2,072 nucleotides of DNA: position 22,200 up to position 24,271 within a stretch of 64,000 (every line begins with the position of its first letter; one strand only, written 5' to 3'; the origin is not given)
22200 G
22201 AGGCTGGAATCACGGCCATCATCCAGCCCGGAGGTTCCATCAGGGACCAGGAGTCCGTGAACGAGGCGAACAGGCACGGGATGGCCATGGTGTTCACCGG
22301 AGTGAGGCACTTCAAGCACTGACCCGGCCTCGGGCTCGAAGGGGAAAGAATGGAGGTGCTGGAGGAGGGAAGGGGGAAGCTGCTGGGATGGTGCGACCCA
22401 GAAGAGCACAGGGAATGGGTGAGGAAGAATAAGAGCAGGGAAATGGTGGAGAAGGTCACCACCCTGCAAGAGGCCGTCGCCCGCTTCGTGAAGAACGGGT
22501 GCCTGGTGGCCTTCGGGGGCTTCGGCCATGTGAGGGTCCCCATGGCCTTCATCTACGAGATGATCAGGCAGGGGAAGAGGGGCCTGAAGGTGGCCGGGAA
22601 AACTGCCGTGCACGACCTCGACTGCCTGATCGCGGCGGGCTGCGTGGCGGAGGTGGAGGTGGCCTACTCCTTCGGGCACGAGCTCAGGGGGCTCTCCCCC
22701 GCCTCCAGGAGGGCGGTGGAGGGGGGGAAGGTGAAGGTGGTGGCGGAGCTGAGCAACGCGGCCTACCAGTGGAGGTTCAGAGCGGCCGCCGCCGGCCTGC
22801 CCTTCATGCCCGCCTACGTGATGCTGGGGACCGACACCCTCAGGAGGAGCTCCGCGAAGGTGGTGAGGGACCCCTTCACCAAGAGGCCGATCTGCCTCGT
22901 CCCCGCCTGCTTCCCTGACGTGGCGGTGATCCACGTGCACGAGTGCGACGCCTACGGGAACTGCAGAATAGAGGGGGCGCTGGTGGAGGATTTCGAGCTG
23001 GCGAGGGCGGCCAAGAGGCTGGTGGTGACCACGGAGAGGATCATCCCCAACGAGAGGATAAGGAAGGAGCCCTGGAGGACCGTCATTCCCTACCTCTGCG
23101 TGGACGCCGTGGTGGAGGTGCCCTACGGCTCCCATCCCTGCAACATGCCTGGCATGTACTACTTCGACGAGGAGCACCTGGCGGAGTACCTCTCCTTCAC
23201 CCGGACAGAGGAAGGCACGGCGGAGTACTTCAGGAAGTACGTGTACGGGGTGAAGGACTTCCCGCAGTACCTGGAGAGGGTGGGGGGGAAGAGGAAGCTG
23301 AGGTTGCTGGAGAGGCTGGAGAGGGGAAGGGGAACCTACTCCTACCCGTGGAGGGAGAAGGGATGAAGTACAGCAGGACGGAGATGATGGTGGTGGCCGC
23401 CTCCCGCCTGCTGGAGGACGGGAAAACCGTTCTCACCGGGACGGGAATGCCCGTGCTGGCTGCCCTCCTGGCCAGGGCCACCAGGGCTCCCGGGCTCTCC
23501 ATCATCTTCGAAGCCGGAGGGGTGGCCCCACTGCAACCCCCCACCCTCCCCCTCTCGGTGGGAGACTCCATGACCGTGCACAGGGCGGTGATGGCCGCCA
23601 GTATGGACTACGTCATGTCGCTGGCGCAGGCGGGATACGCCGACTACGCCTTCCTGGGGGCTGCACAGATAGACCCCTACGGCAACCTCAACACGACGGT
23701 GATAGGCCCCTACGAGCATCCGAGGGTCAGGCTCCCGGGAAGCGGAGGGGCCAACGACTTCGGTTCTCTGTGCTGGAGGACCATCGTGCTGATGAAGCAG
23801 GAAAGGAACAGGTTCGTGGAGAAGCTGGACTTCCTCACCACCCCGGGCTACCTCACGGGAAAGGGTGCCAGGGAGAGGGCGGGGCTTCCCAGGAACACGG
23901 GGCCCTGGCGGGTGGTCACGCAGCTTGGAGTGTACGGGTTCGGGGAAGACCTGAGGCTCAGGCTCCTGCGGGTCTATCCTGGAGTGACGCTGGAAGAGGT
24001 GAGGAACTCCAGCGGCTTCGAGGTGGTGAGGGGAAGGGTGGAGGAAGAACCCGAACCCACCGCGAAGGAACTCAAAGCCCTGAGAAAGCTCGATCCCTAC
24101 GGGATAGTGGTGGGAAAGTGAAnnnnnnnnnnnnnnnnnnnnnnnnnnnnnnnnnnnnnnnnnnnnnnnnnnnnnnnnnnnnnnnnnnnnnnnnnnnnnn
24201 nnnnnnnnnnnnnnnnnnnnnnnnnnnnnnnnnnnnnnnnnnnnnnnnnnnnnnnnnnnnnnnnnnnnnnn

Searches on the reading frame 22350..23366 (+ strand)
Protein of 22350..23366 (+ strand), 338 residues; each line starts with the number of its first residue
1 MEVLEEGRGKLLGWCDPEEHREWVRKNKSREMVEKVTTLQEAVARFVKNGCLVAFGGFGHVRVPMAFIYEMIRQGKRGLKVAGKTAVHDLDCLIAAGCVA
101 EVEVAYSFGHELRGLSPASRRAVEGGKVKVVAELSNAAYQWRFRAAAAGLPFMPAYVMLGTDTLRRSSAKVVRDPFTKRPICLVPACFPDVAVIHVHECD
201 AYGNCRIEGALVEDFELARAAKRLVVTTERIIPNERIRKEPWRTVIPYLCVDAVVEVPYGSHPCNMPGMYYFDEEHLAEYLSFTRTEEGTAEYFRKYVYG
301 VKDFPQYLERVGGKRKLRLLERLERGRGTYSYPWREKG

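Call 23: search_protein_families(library=pfam, proteins=[window:22350-23366:+], max_evalue=0.0001)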
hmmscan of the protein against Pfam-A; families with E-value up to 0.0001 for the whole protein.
window:22350-23366:+ (338 aa): 1 family
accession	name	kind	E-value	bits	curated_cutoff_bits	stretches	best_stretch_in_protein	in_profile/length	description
PF01144.29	CoA_trans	-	5.9e-37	127.6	23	1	37-256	2-216/217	Coenzyme A transferase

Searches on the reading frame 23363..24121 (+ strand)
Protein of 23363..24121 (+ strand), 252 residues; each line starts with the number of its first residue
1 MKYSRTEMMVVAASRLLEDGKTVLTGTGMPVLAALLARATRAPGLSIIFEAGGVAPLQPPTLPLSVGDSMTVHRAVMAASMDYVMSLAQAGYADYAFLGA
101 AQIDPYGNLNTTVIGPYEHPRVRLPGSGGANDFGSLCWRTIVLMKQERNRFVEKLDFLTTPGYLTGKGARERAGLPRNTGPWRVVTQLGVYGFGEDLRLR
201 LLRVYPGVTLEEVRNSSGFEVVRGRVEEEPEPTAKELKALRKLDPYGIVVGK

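Call 23: search_protein_families(library=pfam, proteins=[window:23363-24121:+], max_evalue=0.0001)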
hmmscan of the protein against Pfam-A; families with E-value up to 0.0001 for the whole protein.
window:23363-24121:+ (252 aa): 1 family
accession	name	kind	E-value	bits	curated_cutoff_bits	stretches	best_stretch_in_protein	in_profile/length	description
PF01144.29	CoA_trans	-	6.8e-27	94.7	23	1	6-214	1-215/217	Coenzyme A transferase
